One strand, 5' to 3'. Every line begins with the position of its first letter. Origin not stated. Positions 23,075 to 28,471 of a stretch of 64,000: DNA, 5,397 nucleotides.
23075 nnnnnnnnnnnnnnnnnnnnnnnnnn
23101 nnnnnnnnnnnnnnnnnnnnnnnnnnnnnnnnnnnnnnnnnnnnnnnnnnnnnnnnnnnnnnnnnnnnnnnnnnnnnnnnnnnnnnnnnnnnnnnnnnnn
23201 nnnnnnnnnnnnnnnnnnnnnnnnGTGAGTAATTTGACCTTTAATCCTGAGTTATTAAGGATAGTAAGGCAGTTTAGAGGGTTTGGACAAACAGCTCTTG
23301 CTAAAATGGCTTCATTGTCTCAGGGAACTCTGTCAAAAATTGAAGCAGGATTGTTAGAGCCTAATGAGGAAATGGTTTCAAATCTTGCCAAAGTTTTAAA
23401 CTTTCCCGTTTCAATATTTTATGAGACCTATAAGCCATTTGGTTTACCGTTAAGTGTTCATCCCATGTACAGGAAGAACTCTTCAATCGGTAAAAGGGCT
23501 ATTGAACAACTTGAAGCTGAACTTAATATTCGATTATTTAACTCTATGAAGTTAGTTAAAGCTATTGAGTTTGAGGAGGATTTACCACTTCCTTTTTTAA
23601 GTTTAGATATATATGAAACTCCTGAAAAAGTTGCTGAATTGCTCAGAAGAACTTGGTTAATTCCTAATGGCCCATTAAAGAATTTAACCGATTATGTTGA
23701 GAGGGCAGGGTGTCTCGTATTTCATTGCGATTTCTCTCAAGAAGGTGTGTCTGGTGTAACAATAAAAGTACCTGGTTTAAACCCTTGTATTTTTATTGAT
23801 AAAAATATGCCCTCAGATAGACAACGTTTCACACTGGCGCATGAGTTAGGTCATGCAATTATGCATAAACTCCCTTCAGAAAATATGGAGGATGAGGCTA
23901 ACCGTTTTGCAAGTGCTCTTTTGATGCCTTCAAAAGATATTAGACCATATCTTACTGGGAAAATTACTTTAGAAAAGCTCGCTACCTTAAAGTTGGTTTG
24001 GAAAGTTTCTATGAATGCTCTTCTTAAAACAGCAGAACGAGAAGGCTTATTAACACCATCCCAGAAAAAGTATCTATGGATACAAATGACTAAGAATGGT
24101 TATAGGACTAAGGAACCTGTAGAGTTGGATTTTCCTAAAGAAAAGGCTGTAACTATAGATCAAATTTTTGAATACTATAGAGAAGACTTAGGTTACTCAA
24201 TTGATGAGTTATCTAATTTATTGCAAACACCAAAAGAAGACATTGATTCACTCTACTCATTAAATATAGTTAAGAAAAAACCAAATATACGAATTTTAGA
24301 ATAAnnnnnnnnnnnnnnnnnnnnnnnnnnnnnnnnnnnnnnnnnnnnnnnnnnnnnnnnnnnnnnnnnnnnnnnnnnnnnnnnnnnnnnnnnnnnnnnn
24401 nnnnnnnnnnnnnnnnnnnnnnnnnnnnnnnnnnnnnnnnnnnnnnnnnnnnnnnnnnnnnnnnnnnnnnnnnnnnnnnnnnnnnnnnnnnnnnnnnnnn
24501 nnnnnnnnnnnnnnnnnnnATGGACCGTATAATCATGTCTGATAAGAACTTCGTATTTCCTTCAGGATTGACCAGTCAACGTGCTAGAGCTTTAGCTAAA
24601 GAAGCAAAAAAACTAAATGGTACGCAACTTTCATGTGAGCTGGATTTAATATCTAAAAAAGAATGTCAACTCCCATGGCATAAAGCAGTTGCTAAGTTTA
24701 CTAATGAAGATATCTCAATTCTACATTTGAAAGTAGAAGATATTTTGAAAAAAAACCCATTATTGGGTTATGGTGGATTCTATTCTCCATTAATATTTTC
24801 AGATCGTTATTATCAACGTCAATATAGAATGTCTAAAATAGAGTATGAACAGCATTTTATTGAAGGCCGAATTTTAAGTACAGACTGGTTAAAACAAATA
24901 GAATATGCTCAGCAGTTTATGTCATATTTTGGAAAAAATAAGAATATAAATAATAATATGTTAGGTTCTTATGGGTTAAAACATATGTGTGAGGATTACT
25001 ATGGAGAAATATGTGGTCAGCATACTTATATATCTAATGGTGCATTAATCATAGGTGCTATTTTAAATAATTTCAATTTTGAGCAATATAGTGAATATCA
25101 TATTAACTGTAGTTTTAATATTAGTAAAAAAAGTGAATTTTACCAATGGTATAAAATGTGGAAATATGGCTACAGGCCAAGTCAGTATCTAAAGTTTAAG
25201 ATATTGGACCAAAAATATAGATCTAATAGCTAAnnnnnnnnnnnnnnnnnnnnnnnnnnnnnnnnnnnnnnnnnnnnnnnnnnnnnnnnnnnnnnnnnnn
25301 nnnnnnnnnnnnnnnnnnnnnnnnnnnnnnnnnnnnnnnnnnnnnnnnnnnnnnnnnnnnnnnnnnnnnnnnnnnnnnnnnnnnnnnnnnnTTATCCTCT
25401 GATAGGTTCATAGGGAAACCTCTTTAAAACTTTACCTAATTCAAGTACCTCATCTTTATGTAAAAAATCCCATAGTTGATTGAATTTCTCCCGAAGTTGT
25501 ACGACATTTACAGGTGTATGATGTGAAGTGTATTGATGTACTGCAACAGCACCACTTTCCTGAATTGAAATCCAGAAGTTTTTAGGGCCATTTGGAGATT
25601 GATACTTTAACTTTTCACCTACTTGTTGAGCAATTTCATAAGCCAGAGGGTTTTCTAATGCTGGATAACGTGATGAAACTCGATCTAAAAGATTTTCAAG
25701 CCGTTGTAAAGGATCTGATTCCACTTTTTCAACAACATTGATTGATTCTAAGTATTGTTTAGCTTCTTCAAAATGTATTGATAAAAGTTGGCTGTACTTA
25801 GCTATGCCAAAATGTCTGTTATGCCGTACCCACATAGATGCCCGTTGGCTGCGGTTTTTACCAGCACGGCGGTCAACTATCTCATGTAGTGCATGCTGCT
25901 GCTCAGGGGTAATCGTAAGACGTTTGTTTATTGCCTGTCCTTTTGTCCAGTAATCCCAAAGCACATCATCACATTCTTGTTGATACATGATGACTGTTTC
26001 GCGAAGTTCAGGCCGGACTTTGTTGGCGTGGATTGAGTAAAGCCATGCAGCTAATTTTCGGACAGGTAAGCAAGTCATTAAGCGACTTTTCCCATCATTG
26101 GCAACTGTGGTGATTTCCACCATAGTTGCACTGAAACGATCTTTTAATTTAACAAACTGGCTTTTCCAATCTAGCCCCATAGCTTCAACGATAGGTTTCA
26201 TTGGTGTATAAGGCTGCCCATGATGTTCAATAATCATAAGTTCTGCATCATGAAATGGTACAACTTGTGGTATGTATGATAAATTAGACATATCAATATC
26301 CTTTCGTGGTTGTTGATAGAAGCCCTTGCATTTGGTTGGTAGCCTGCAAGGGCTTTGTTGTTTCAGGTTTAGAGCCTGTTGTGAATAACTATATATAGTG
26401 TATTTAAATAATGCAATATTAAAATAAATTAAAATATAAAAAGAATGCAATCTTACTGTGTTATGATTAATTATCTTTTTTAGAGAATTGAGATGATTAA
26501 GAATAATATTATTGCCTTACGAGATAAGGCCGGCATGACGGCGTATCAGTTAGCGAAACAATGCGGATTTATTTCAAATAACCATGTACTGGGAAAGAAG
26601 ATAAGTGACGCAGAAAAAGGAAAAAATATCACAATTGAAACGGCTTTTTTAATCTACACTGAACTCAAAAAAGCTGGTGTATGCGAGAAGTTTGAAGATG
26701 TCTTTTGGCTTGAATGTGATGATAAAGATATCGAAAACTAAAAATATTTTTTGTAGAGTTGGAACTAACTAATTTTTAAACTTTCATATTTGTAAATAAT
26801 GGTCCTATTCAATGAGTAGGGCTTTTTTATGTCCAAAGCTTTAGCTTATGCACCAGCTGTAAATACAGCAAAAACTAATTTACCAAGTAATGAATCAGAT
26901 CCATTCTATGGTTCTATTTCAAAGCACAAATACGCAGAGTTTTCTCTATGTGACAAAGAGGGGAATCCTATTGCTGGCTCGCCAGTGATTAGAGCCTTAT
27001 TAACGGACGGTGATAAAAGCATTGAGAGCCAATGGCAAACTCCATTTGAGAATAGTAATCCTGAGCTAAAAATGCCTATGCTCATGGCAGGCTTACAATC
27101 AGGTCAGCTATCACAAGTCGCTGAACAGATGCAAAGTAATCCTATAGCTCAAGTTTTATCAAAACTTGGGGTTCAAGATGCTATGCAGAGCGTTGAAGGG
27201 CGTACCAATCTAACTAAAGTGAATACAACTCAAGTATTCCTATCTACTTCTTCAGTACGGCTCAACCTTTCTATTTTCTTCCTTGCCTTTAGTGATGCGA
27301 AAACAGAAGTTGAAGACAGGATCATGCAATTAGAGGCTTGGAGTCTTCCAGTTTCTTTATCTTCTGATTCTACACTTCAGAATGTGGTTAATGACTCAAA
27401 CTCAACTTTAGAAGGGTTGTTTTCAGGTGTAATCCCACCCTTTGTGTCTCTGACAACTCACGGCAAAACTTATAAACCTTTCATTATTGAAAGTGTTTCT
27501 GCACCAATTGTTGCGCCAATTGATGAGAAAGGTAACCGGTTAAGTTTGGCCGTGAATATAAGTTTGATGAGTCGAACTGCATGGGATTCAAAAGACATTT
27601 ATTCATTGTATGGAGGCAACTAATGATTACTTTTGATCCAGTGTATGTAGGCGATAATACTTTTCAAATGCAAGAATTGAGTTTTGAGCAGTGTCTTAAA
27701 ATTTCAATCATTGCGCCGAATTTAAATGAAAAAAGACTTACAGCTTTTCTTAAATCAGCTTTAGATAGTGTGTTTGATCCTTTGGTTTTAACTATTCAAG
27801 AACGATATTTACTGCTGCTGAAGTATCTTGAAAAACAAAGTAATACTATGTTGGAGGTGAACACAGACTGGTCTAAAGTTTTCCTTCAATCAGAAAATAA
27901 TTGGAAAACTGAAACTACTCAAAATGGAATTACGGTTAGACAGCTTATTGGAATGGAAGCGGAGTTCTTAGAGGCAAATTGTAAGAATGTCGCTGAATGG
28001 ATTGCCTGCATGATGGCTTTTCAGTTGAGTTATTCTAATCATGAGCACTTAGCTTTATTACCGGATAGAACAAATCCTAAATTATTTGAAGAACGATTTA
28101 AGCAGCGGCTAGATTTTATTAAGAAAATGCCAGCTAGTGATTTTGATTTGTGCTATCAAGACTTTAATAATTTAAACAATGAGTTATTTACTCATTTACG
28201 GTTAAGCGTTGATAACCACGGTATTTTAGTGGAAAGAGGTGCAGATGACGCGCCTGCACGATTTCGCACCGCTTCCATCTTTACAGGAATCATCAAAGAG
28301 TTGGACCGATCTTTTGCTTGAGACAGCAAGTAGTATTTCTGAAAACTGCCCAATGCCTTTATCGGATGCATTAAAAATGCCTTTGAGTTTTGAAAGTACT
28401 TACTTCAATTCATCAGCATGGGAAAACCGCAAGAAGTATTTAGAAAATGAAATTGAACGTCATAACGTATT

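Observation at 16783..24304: Cargo cluster of unknown function between the tail-fibre and lysis genes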

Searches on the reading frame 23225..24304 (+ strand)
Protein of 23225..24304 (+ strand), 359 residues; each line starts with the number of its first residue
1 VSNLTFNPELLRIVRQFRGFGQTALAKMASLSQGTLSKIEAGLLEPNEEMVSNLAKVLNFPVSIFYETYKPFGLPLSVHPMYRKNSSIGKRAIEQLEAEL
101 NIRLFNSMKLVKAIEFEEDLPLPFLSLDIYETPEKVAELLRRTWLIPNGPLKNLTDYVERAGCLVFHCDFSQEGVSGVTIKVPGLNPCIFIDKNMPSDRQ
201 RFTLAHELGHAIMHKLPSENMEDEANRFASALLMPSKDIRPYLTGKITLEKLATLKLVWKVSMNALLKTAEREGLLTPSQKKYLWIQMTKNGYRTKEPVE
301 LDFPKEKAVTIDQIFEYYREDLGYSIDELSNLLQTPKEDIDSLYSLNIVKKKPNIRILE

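Call 3: search_protein_families(library=pfam, proteins=[window:23225-24304:+], max_evalue=0.1)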
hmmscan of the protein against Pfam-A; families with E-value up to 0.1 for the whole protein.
window:23225-24304:+ (359 aa): 8 families
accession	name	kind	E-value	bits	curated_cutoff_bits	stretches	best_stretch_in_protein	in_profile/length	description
PF06114.19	Peptidase_M78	-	1.4e-24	86.7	22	1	159-269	2-121/123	IrrE N-terminal-like domain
PF01381.28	HTH_3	-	2.5e-09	37.4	23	1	15-63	5-53/55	Helix-turn-helix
PF13560.12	HTH_31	-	5.1e-08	33.5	27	1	10-61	5-57/64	Helix-turn-helix domain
PF12844.13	HTH_19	-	2.5e-07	31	30.2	1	9-61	2-54/64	Helix-turn-helix domain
PF13413.12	HTH_25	-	0.011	16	24.6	0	10-42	1-33/62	Helix-turn-helix domain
PF14247.12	DUF4344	-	0.082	13.1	29.6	0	200-237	93-133/220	Putative metallopeptidase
PF01047.28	MarR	-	0.09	13.1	24.6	0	10-39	8-37/59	MarR family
PF20573.4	DUF6782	-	0.096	12.4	27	0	188-212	78-102/241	Putative metallopeptidase family (DUF6782)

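Call 4: search_protein_families(library=phrogs, proteins=[window:23225-24304:+], max_evalue=0.01)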
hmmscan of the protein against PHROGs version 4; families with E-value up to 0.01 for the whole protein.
window:23225-24304:+ (359 aa): 16 families
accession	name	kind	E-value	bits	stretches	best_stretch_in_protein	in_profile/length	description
phrog_2439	-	transcription regulation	3.2e-117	392.5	1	2-358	3-365/367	transcriptional regulator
phrog_87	-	other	1.9e-15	58.2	1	136-253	25-147/227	metallo-protease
phrog_1914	-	unknown function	1.4e-13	52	1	187-277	81-181/222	-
phrog_1516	-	unknown function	1.9e-07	31.9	1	171-220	59-106/227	-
phrog_5823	-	transcription regulation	1e-06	29.2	1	11-63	11-64/404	transcriptional regulator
phrog_8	-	transcription regulation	1.6e-06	28.8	1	15-109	166-248/346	transcriptional regulator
phrog_7241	-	transcription regulation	1.6e-05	26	1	9-62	64-117/122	transcriptional regulator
phrog_2967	-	transcription regulation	4.9e-05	24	1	11-83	15-88/225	transcriptional regulator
phrog_4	-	transcription regulation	8.3e-05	22.7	1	15-63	144-189/400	transcriptional repressor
phrog_19315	-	unknown function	0.00027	21.1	1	195-265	90-171/348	-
phrog_2328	-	transcription regulation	0.00042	21.1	1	11-62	20-71/128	transcriptional repressor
phrog_1233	-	unknown function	0.00066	19.9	1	189-237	47-102/306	-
phrog_2104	-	unknown function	0.0026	18.9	0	5-64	38-97/103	-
phrog_4836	-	transcription regulation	0.0028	18.2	0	11-64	80-134/194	CII-like regulator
phrog_6463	-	DNA, RNA and nucleotide metabolism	0.0075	16.8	0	29-71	60-102/208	HTH DNA binding protein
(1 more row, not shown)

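Call 29: search_protein_families(library=padloc, proteins=[window:23225-24304:+], max_evalue=0.01)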
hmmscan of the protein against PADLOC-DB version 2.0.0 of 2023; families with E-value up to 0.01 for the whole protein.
window:23225-24304:+ (359 aa): 19 families
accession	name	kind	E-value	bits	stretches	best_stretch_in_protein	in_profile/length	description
PDLC03949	RmrA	-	1.3e-56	190.1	1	6-345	2-334/363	-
PDLC03954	RmrA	-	9.8e-55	184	1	5-351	9-368/380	-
PDLC03947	RmrA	-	6.1e-51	171.4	1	3-347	8-364/383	-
PDLC03951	RmrA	-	3.5e-47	159.3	1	5-347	7-359/400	-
PDLC03948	RmrA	-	3e-46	156.1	1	5-347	7-363/397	-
PDLC03953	RmrA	-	2.1e-45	153.5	1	6-301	5-311/373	-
PDLC03946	RmrA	-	1.2e-44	150.5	1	6-345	2-336/357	-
PDLC03944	RmrA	-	6.2e-43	145.3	1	2-302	2-312/384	-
PDLC03943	RmrA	-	5.3e-40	135.6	1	6-350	2-349/370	-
PDLC03952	RmrA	-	2.1e-38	130.2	1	6-348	22-379/395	-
PDLC03955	RmrA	-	1.7e-33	114.4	1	4-346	18-359/371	-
PDLC03950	RmrA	-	1.6e-32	110.9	1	6-357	2-367/369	-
PDLC03945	RmrA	-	5.5e-30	102.8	1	6-346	2-366/394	-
PDLC03956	RmrA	-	9.3e-30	102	1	5-346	7-360/399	-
PDLC04141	capP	-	1.4e-20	71.9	1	173-266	41-146/242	capP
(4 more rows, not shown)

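Call 30: search_protein_families(library=ncbifam, proteins=[window:23225-24304:+], max_evalue=0.01)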
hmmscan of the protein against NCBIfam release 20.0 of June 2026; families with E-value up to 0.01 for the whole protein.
window:23225-24304:+ (359 aa): 7 families
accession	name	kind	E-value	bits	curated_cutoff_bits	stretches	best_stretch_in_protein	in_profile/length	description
NF052239.1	antitox_spr1629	equivalog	1.3e-29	103.4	335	1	6-346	2-366/377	spr1629 family repressor/antitoxin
TIGR00270.2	TIGR00270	equivalog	2.6e-05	24.1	110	1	10-59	79-128/159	multiprotein bridging factor aMBF1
NF041951.1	phage_RstR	subfamily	0.00016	21.9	80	1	11-60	7-56/108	RstR family transcriptional repressor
NF046032.1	TransRegSlrRBacil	equivalog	0.0023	18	250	0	10-47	5-43/149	HTH-type transcriptional regulator SlrR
TIGR03070.1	couple_hipB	subfamily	0.0042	17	71.65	0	10-59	6-55/58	type II toxin-antitoxin system Y4mF family antitoxin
NF007271.0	PRK09726.1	equivalog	0.0043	17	79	0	10-58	16-61/88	type II toxin-antitoxin system antitoxin HipB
NF010465.0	PRK13890.1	equivalog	0.0075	16.4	96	0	3-68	3-67/121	conjugal transfer protein TrbA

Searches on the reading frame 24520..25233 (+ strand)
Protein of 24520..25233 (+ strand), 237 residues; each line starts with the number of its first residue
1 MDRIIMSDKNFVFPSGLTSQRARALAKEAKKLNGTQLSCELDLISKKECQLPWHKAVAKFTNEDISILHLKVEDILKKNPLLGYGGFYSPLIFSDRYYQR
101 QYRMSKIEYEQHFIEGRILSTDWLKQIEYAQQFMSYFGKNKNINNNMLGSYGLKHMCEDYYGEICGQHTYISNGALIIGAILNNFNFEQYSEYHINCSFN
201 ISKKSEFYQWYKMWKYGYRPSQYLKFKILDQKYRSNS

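Call 3: search_protein_families(library=pfam, proteins=[window:24520-25233:+], max_evalue=0.1)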
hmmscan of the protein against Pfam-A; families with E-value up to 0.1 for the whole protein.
window:24520-25233:+ (237 aa): 0 families

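Call 4: search_protein_families(library=phrogs, proteins=[window:24520-25233:+], max_evalue=0.01)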
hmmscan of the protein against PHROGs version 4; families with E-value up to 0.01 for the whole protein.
window:24520-25233:+ (237 aa): 1 family
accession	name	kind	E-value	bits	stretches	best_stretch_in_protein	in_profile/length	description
phrog_17839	-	unknown function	6.2e-171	567.2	1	1-237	1-237/237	-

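Call 29: search_protein_families(library=padloc, proteins=[window:24520-25233:+], max_evalue=0.01)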
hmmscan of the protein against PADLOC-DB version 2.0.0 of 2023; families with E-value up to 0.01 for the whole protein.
window:24520-25233:+ (237 aa): 0 families

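Call 30: search_protein_families(library=ncbifam, proteins=[window:24520-25233:+], max_evalue=0.01)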
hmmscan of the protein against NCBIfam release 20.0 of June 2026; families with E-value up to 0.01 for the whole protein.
window:24520-25233:+ (237 aa): 1 family
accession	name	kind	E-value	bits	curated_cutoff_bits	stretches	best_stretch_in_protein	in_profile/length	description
NF052529.1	PG_M23_Pgp6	exception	0.0012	17.6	600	1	97-147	229-277/452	peptidoglycan metallopeptidase Pgp6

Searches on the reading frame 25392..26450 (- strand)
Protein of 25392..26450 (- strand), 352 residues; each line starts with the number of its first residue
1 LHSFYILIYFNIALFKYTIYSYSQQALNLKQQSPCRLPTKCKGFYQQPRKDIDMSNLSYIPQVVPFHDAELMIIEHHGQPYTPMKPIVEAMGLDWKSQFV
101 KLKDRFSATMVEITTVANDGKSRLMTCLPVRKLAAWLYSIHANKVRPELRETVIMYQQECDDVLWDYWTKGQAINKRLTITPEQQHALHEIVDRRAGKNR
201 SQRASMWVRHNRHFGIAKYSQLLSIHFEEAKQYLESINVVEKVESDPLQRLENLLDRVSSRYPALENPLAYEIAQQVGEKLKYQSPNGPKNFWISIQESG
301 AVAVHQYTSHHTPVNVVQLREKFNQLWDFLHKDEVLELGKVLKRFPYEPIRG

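Call 7: search_protein_families(library=phrogs, proteins=[window:25392-26450:-], max_evalue=0.001)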
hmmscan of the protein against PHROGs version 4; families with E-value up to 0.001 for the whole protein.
window:25392-26450:- (352 aa): 9 families
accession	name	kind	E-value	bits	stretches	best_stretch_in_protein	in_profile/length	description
phrog_2127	-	transcription regulation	9.5e-90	302.5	1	61-349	8-313/313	anti-repressor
phrog_11521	-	unknown function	8.1e-71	237.9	1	213-350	1-140/142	-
phrog_524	-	transcription regulation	9.7e-62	210.7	1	63-242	11-191/317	anti-repressor Ant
phrog_14366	-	unknown function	1.3e-39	136.1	1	63-164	5-107/122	-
phrog_245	-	transcription regulation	3.9e-35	122.9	1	50-310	26-266/319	anti-repressor Ant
phrog_7940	-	unknown function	4.1e-13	50.5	1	62-177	5-133/252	-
phrog_29922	-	unknown function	1.2e-08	35.8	1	62-173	9-123/230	-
phrog_2812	-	unknown function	1.5e-05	25.6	1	171-244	107-187/288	-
phrog_2902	-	transcription regulation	0.00052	21.2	0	205-238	110-143/169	anti-repressor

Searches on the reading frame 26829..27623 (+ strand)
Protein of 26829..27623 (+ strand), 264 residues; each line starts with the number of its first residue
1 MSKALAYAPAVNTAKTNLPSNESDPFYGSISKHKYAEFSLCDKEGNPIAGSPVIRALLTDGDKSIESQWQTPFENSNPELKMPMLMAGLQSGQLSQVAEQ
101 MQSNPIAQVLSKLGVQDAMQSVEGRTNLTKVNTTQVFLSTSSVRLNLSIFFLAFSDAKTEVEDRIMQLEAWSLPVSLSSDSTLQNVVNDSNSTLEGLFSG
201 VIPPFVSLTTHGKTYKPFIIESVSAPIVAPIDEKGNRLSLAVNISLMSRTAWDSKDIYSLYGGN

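Call 7: search_protein_families(library=phrogs, proteins=[window:26829-27623:+], max_evalue=0.001)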
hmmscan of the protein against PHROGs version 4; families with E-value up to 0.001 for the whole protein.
window:26829-27623:+ (264 aa): 1 family
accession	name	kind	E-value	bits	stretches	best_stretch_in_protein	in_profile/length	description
phrog_1114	-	head and packaging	2.8e-81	273.3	1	18-262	5-227/229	PmgG-like head morphogenesis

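Call 14: search_protein_families(library=pfam, proteins=[window:26829-27623:+], max_evalue=0.01)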
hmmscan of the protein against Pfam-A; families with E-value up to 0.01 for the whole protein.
window:26829-27623:+ (264 aa): 0 families

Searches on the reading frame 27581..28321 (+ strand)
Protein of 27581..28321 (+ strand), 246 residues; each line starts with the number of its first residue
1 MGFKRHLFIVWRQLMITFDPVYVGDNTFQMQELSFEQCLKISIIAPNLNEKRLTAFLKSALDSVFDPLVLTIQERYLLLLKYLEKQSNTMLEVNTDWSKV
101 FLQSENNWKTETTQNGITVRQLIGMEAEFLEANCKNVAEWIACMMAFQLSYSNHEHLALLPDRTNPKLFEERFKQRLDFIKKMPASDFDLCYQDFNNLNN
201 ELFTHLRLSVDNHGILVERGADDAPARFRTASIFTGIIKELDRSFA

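Call 7: search_protein_families(library=phrogs, proteins=[window:27581-28321:+], max_evalue=0.001)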
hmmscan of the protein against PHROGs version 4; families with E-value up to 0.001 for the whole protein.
window:27581-28321:+ (246 aa): 1 family
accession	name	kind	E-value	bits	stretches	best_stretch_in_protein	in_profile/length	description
phrog_6830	-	unknown function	6.7e-114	380.6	1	15-246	1-237/241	-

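Call 14: search_protein_families(library=pfam, proteins=[window:27581-28321:+], max_evalue=0.01)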
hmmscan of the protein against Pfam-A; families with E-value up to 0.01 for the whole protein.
window:27581-28321:+ (246 aa): 0 families
